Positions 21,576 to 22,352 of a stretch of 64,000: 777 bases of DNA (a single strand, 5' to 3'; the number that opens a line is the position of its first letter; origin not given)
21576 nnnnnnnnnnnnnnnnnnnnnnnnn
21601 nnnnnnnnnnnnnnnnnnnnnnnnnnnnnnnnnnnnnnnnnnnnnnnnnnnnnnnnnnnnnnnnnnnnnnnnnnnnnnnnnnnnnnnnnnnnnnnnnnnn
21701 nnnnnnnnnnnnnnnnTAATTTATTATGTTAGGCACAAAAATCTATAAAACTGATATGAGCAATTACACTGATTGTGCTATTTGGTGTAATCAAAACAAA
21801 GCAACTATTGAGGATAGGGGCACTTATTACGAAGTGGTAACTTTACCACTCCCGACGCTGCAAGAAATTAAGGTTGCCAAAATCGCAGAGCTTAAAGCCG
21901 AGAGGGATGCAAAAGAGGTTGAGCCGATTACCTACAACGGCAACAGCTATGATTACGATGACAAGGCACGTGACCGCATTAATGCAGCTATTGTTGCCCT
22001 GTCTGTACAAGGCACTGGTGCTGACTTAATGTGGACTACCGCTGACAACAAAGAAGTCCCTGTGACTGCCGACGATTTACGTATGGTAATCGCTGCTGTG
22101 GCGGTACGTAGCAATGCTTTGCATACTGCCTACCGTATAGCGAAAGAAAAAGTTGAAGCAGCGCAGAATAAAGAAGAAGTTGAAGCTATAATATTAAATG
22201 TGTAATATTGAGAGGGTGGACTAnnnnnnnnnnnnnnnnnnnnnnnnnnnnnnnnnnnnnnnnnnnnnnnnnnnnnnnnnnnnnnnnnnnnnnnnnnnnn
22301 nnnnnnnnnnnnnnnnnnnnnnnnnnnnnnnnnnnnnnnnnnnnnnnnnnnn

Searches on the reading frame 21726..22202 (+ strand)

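Call 68: search_protein_families(library=pfam, proteins=[window:21726-22202:+], max_evalue=0.001)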
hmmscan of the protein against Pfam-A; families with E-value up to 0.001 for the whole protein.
window:21726-22202:+ (159 aa): 1 family
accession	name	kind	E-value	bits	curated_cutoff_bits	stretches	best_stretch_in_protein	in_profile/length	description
PF14301.12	DUF4376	-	3.7e-20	72.8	25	1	47-154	1-104/106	Domain of unknown function (DUF4376)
